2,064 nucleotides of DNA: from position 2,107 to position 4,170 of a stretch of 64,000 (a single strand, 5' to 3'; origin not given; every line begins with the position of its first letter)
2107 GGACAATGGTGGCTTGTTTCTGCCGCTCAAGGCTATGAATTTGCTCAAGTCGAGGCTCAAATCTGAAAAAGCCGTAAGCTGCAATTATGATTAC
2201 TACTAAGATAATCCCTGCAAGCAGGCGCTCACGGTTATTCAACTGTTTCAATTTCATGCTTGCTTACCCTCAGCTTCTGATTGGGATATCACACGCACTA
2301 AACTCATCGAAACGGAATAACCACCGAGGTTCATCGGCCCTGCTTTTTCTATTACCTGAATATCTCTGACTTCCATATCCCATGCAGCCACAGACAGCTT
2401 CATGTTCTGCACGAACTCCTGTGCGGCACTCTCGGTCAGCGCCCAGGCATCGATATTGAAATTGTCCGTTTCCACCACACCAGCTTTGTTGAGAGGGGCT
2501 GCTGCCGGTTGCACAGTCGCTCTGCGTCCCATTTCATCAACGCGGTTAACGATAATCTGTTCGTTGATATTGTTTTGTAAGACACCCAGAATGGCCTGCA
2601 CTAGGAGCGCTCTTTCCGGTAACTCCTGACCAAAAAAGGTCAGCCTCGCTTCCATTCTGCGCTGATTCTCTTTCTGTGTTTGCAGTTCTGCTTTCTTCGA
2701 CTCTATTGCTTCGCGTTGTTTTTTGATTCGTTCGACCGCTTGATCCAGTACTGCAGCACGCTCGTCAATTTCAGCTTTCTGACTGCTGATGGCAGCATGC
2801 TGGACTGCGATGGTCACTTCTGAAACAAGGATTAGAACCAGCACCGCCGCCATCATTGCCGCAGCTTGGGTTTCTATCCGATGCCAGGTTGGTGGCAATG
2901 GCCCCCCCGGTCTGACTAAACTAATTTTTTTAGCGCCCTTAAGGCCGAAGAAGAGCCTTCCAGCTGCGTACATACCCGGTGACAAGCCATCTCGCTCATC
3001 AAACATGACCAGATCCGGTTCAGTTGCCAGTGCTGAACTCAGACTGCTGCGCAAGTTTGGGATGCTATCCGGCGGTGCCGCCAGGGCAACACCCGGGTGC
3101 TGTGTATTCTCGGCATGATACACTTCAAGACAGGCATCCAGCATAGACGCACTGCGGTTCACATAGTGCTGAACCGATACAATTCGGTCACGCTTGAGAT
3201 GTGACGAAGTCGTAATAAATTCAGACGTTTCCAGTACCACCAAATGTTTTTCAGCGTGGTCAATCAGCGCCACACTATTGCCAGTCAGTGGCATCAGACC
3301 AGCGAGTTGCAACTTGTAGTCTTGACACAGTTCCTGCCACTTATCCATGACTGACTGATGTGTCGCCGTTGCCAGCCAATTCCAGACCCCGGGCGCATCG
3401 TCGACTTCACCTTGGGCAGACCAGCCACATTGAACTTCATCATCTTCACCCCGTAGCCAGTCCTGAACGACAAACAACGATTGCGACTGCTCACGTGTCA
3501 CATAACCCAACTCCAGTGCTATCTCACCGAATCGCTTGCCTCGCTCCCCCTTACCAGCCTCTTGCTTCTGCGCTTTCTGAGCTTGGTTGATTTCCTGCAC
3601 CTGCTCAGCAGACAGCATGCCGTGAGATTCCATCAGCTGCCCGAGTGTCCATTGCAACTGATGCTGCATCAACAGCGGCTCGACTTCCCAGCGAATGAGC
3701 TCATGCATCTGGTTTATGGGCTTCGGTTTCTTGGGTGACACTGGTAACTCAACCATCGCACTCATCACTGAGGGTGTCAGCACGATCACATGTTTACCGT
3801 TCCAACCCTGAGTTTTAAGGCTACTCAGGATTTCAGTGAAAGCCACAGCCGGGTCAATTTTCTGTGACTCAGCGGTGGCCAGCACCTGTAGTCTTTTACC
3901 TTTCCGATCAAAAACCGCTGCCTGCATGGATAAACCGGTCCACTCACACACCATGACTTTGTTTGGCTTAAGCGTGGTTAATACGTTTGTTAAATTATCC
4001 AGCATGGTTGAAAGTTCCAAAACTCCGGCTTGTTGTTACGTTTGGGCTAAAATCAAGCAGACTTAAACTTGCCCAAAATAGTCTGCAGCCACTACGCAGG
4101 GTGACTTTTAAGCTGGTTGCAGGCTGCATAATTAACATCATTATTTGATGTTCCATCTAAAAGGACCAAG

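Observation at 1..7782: Non-canonical type IV filament operon: three oversized prepilins followed by GspL-like, GspM-like and GspE-like genes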

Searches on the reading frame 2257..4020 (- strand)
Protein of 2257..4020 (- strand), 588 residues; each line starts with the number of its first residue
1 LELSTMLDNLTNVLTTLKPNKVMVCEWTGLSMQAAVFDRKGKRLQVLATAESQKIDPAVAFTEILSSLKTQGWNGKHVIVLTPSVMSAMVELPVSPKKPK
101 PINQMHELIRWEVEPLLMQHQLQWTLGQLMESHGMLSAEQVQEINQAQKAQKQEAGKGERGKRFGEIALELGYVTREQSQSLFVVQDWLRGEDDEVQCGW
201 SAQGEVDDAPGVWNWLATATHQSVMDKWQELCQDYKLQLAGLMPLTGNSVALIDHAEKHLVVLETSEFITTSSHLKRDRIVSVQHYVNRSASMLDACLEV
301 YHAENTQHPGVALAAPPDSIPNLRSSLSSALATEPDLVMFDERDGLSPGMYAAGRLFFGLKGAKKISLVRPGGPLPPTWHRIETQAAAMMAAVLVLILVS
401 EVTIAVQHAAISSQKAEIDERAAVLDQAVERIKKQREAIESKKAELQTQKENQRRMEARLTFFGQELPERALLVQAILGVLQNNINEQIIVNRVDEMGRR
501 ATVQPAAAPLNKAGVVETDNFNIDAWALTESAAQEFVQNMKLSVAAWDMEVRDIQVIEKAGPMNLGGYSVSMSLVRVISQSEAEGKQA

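Call 5: search_protein_families(library=pfam, proteins=[window:2257-4020:-], max_evalue=0.1)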
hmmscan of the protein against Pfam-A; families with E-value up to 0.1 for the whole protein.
window:2257-4020:- (588 aa): 3 families
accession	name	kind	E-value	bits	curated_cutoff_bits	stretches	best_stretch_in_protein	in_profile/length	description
PF10186.14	ATG14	-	0.0085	15.7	33.2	1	404-463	57-118/347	Vacuolar sorting 38 and autophagy-related subunit 14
PF09763.15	Sec3_CC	-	0.026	14.8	27.1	1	411-461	40-90/133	Exocyst complex component Sec3, coiled-coil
PF11292.14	DUF3093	-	0.092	13.5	23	0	340-434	2-88/140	Protein of unknown function (DUF3093)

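Call 6: search_protein_families(library=ncbifam, proteins=[window:2257-4020:-], max_evalue=0.1)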
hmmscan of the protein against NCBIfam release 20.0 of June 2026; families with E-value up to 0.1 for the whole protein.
window:2257-4020:- (588 aa): 3 families
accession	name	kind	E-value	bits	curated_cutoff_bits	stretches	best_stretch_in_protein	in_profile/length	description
NF053729.1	c-di-GMP_motif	domain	0.007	16.1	38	1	126-179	2-46/53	cyclic di-GMP-binding domain-containing protein, MshE-related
TIGR03029.1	EpsG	equivalog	0.019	14.1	313.8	1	125-178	4-48/274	chain length determinant protein tyrosine kinase EpsG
NF045487.1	ASRP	equivalog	0.08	11.5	300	0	409-467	177-234/593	archaea-specific SMC-related protein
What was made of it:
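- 2254..4005 (-): PilM-PilN-type fusion protein ('L-like', 583 aa): actin-like cytoplasmic domain, transmembrane helix at about aa 377-400, coiled coil to aa 479, small beta-alpha-beta periplasmic domain at aa 484-574. No Pfam or NCBIfam family (calls 5, 6).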

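Call 11: find_homologous_proteins(query=window:2257-4005:-, max_evalue=0.001)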
Query window:2257-4005:- (583 aa): 44 proteins with E <= 0.001 among 8000 candidates.
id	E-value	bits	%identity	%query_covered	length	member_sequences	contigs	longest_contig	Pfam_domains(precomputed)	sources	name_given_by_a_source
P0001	0.0e+0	1285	100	100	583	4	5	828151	-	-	-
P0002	0.0e+0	1128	87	100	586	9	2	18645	-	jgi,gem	-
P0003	0.0e+0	1123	86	100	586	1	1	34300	-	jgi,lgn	jgi:competence protein ComGC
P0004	0.0e+0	1121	86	100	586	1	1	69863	-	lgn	-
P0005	0.0e+0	1120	86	100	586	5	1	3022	-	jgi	jgi:hypothetical protein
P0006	0.0e+0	1119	85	100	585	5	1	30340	-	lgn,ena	-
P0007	0.0e+0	1114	85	100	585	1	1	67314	-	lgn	-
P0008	0.0e+0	1109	84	100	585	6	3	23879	-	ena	-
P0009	0.0e+0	1102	84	100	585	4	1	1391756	-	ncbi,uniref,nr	ncbi:hypothetical protein [Methylophaga sp. OBS1]|uniref:hypothetical protein n=1 Tax=Methylophaga s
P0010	0.0e+0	1028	77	99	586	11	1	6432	-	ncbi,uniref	ncbi:hypothetical protein [Pseudomaricurvus sp.]|uniref:hypothetical protein n=1 Tax=Pseudomaricurvu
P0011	0.0e+0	1026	77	100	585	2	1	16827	-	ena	-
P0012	3.5e-292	988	73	99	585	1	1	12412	-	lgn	-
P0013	8.6e-292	987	73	99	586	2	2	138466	-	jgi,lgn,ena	jgi:hypothetical protein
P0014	1.4e-291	986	74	99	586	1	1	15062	-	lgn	-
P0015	1.6e-291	986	75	98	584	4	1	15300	-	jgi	jgi:uncharacterized protein YukE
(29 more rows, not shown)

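Call 16: search_solved_structures(query=A1, max_evalue=10)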
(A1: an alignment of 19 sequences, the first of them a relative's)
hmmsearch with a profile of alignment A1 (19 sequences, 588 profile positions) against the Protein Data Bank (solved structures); distinct sequences matched with E-value up to 10: 4.
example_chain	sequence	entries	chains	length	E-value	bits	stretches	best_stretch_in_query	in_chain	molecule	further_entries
5htl_A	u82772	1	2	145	0.26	13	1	148-186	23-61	MSHA biogenesis protein MshE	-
8wql_BD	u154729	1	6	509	0.9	11.2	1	199-223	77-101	Photosystem II CP47 reaction center protein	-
7mjv_A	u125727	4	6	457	2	10.1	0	450-494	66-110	tRNA-2-methylthio-N(6)-dimethylallyladenosine synthase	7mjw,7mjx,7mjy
7mjz_A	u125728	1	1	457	2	10.1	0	450-494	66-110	tRNA-2-methylthio-N(6)-dimethylallyladenosine synthase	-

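Call 24: find_related_loci(query=A1, collection=genome_contigs, flank=10000)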
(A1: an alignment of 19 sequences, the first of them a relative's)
Query A1 (583 aa) in genome_contigs; peptide patterns used: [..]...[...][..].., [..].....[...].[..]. (x = any residue, [..] = any of these).
92 stretches matched a pattern; 25 encode a relative of the query (tblastn E <= 1e-3); 20 distinct loci.
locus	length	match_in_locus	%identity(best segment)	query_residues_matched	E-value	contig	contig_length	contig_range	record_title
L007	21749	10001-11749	86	2-583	0e+0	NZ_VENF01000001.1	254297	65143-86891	MAG: Methylophaga sp. isolate MES2 c_000000000047, whole genome shotgun sequence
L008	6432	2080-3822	77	5-583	0e+0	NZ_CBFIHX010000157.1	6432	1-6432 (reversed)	MAG: Pseudomaricurvus sp. isolate Co_bin_76_indper Co_bin_76_indper_c160, whole genome shotgun sequence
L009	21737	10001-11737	75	2-579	0e+0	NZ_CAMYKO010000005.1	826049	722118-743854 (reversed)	MAG: uncultured Methylophaga sp. isolate Biocath_Gamma_020 k127_19681, whole genome shotgun sequence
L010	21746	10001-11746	84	2-583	0e+0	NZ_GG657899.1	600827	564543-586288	Methylophaga thiooxydans DMS010 scf_1104571000284, whole genome shotgun sequence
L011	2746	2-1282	80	155-580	0e+0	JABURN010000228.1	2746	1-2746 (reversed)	MAG: Methylophaga sp. isolate Bin_16 NODE_6941_length_2746_cov_4.46823, whole genome shotgun sequence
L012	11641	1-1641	62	38-578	0e+0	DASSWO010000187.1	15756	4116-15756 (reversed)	MAG TPA_asm: Methylophaga sp. isolate SMAG_U625 k141_15551, whole genome shotgun sequence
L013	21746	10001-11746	60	2-578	0e+0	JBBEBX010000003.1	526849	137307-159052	MAG: Methylophaga sp. isolate LejiaF_48_60 Lejia_F_14_length_526849_cov_35, whole genome shotgun sequence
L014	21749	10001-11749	83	2-583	0e+0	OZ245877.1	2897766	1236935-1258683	MAG: uncultured Methylophaga sp. isolate 178ce76b-1620-4625-9fab-834215323926 genome assembly, chromosome: 1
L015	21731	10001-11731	43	13-577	2e-155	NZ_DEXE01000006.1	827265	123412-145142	MAG: Methylophaga sp. UBA3192 UBA3192_contig_48, whole genome shotgun sequence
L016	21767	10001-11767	42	7-577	5e-153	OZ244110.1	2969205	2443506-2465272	MAG: uncultured Methylophaga sp. isolate dd8ea3c6-6770-4c3f-8512-56ebd133af12 genome assembly, chromosome: 1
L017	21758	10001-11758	40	4-582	5e-144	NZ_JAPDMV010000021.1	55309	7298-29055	Methylophaga sp. OBS4 NODE_31_length_55309_cov_6.522000, whole genome shotgun sequence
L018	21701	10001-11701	40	15-574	9e-141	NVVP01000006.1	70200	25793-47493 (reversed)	MAG: Gammaproteobacteria bacterium isolate NORP60 Contig_source1383C_1012, whole genome shotgun sequence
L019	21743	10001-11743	39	4-573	1e-130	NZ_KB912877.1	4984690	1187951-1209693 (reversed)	Methylobacter marinus A45 MetmaDRAFT_scaffold1.1, whole genome shotgun sequence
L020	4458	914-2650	36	4-573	1e-127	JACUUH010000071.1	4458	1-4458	MAG: Gammaproteobacteria bacterium isolate Kmv26 NODE_9047_length_4458_cov_14.803316, whole genome shotgun sequence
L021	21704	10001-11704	37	13-573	3e-125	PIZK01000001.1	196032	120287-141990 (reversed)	Alteromonadales bacterium alter-6D02 10_S10_L001_R1_001__paired__contig_1, whole genome shotgun sequence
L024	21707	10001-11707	36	13-574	7e-128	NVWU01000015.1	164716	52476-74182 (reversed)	MAG: Colwellia sp. isolate NORP29 Contig_source1383C_239, whole genome shotgun sequence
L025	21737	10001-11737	36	4-573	5e-124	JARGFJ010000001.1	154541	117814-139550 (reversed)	MAG: Gammaproteobacteria bacterium isolate C14-03 NODE_1_length_154541_cov_24.579986, whole genome shotgun sequence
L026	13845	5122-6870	38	2-574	9e-138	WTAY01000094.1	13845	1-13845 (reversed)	MAG: Methylophaga sp. isolate GLR1851 c_000000180381, whole genome shotgun sequence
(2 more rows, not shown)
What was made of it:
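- Marine gammaproteobacterial host (call 24).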

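Call 29: predict_structure(alignment_id=A1)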
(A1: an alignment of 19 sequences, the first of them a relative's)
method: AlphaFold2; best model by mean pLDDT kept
length: 583 residues; sequences in the alignment: 19
mean_pLDDT: 80.1   pTM: 0.63
mean pLDDT of the five models: 80.1, 79.1, 79.0, 75.4, 73.4
residues with pLDDT >= 90: 178; 70-90: 285; 50-70: 72; < 50: 48
segments of 3 or more residues with pLDDT < 50: 5-7, 430-440, 448-450, 452-462, 493-504
pLDDT, mean of each block of 10 residues (from residue 1): 49 80 91 89 92 94 91 94 94 88 92 87 81 84 81 67 86 85 83 92 90 94 95 94 90 89 91 91 81 89 87 87 89 73 91 90 85 66 80 85 75 67 54 45 49 47 63 78 81 47 53 79 87 85 80 77 85 68 45
secondary structure, 60 per line:
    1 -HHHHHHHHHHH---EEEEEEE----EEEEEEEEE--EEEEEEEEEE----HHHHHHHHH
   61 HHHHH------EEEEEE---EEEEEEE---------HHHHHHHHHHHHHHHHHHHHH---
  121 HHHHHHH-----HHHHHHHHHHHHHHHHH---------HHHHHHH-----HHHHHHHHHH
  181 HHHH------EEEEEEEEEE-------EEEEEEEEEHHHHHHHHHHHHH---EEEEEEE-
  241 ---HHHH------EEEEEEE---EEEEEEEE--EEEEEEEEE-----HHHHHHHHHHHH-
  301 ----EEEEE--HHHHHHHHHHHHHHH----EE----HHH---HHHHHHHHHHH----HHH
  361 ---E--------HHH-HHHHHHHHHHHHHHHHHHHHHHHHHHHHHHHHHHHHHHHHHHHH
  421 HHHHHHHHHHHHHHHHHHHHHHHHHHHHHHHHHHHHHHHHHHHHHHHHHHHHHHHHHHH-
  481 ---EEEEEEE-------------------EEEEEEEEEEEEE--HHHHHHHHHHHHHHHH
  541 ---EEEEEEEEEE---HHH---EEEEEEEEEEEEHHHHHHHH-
elements in order: H2-12 E16-22 E27-35 E38-47 H52-65 E72-77 E81-87 H97-117 H121-127 H133-149 H159-165 H171-184 E191-200 E208-216 H217-229 E233-239 H244-247 E254-260 E264-271 E274-282 H288-299 E305-309 H312-326 H343-353 H377-479 E484-490 E510-522 H525-540 E544-553 E563-574 H575-582
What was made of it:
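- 2254..4005 (-): AlphaFold2 mean pLDDT 80 (call 29).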

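Call 32: fold_search(model_id=the predicted structure, library=pdb)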
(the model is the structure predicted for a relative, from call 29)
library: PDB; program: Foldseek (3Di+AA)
matches with E <= 10: 1383; with E <= 0.001: 50
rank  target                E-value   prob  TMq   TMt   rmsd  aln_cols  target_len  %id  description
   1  5eou_B                3.2e-12  1.00  0.34  0.51  12.2       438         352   13  Pseudomonas aeruginosa PilM:PilN1-12 bound to ATP (released 2016-04-27)
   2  5eoy_A                6.5e-12  1.00  0.28  0.42  13.9       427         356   13  Pseudomonas aeruginosa SeMet-PilM bound to ADP (released 2016-04-27)
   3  5eoy_B                7.7e-12  1.00  0.28  0.44  14.1       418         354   14  Pseudomonas aeruginosa SeMet-PilM bound to ADP (released 2016-04-27)
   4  5eox_A                1.5e-11  1.00  0.29  0.45  14.1       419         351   14  Pseudomonas aeruginosa PilM bound to ADP (released 2016-04-27)
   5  5eq6_A                1.6e-11  1.00  0.30  0.46  13.6       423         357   13  Pseudomonas aeruginosa PilM bound to AMP-PNP (released 2016-04-27)
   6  5eox_B                1.8e-11  1.00  0.29  0.44  13.8       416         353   13  Pseudomonas aeruginosa PilM bound to ADP (released 2016-04-27)
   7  5eou_A                8.1e-11  1.00  0.32  0.51  10.9       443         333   12  Pseudomonas aeruginosa PilM:PilN1-12 bound to ATP (released 2016-04-27)
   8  5eq6_B                1.3e-10  1.00  0.29  0.45  14.2       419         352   14  Pseudomonas aeruginosa PilM bound to AMP-PNP (released 2016-04-27)
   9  2ych_A                3.6e-10  1.00  0.35  0.57   8.5       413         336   12  PilM-PilN type IV pilus biogenesis complex (released 2011-05-11)
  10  4a2b                  1.6e-08  1.00  0.27  0.38  16.1       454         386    9  Thermotoga maritima FtsA with ATP gamma S (released 2012-04-25)
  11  1e4f                  2.6e-08  1.00  0.28  0.41  12.9       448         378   10  FtsA (apo form) from Thermotoga maritima (released 2000-10-18)
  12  3wt0_D                2.7e-08  1.00  0.31  0.46  13.8       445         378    8  Crystal Structure Analysis of Cell Division Protein (released 2015-04-29)
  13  3wt0_A                4.7e-08  1.00  0.32  0.47  12.7       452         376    8  Crystal Structure Analysis of Cell Division Protein (released 2015-04-29)
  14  3wt0_C                5.2e-08  1.00  0.31  0.46  13.8       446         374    8  Crystal Structure Analysis of Cell Division Protein (released 2015-04-29)
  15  1e4g                  6.5e-08  1.00  0.32  0.46  11.4       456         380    9  FtsA (ATP-bound form) from Thermotoga maritima (released 2000-10-18)
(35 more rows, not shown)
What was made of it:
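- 2254..4005 (-): Foldseek best hits are PilM 5EOU (E = 3e-12) and 2YCH; GspL cytoplasmic domains score E ~ 1e-6 (call 32).
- On Type IVa pilus: The PilM fold is met (E = 3e-12, call 32), but it is fused to the PilN-like part.
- Closest known: Type IVa pilus machinery. Same: A PilM-fold cytoplasmic scaffold (best Foldseek hits 5EOU and 2YCH, call 32) and a PilO-like partner.
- The L-like protein has a PilM fold (call 32). The L-like fold is nearer PilM (E = 3e-12) than GspL (about 1e-6) (call 32).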

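Call 49: search_protein_representatives(alignment_id=A1)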
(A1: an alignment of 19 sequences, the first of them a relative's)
Query: 19 sequences, 588 profile positions. Proteins with E-value up to 0.001 (for the whole library): 528; up to 1e-10: 307; up to 1e-30: 210. The best 150 are listed.
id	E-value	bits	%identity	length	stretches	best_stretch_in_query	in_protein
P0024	2.9e-287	970.6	-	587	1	1-582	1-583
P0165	2.5e-209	713.2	-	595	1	1-582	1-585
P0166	1.2e-205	701.0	-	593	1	5-584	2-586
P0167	4.1e-185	633.2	-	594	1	5-580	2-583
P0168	8.0e-176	602.5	-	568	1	5-571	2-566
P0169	1.3e-157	542.4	-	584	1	9-582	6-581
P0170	2.4e-156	538.2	-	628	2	8-282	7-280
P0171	1.8e-149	515.5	-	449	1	152-586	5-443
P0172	3.0e-147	508.2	-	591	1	3-584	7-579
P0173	1.9e-140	485.7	-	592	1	1-581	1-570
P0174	9.3e-133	460.3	-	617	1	1-578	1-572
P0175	1.0e-131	456.9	-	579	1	1-580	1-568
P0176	5.3e-125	434.7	-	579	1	13-578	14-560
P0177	3.0e-124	432.2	-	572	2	1-498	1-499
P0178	3.1e-119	415.7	-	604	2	7-498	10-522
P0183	2.4e-102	359.9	-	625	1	1-576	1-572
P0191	1.4e-85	304.5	-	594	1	15-575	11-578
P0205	3.4e-75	270.2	-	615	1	11-573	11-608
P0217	4.1e-68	246.9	-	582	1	14-579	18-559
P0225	3.2e-61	224.1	-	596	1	5-586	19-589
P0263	4.0e-50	187.4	-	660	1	11-561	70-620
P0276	1.9e-47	178.6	-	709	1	11-510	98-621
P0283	7.3e-46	173.4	-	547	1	10-496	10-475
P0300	2.8e-43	164.9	-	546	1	17-499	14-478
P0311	3.4e-42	161.3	-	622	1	6-582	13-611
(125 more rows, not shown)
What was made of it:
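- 2254..4005 (-): The family has 528 representative clusters, nearly all 550-600 aa (call 49).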

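Call 57: find_encoding_contigs(protein=P0283, flank=10000, max_places=2)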
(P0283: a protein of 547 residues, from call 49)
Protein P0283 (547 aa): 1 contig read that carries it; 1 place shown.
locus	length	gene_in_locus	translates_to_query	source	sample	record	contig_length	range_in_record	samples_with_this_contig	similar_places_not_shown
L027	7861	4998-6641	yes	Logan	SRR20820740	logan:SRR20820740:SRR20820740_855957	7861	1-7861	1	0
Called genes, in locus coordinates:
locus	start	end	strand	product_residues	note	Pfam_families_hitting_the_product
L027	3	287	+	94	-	?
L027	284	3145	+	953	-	PF12704:MacB_PCD (weak), PF02687:FtsX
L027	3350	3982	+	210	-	PF07963:N_methyl (weak)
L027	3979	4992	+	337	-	PF07963:N_methyl (weak)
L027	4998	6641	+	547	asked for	-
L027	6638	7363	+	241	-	-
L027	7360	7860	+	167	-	?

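Call 58: find_encoding_contigs(protein=P0217, flank=10000, max_places=2)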
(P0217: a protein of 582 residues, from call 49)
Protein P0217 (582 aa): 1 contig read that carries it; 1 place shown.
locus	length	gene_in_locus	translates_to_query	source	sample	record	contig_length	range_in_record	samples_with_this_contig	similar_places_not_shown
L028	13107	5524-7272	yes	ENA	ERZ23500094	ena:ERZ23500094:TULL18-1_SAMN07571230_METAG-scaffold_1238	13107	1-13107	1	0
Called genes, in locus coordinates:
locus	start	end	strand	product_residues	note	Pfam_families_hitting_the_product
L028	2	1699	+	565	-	?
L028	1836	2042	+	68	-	-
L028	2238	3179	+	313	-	PF07963:N_methyl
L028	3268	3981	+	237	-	PF07963:N_methyl (weak)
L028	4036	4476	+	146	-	-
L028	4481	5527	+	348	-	PF07963:N_methyl (weak)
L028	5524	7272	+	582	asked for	-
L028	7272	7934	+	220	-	-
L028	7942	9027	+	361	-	PF00437:T2SSE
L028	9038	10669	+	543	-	PF05157:MshEN, PF00437:T2SSE, PF25199:nSTAND_NTPase5 (faint)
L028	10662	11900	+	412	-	PF28597:T2SSF_N, PF00482:T2SSF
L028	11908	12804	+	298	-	PF06750:A24_N_bact, PF01478:Peptidase_A24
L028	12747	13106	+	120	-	?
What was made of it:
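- On Type IV filament superfamily: The relative L028 has one in the operon (call 58).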

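Call 59: find_encoding_contigs(protein=P0300, flank=10000, max_places=2)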
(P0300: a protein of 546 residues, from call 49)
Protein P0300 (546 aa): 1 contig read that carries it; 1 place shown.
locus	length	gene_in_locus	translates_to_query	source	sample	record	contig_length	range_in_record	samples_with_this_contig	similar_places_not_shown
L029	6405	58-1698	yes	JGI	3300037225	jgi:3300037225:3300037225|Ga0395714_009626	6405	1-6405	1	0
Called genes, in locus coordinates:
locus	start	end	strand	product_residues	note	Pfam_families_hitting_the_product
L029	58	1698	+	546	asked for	-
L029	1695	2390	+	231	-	-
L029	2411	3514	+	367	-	PF00437:T2SSE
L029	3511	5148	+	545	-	PF13191:AAA_16 (faint), PF05157:MshEN, PF00437:T2SSE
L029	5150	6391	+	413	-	PF28597:T2SSF_N, PF00482:T2SSF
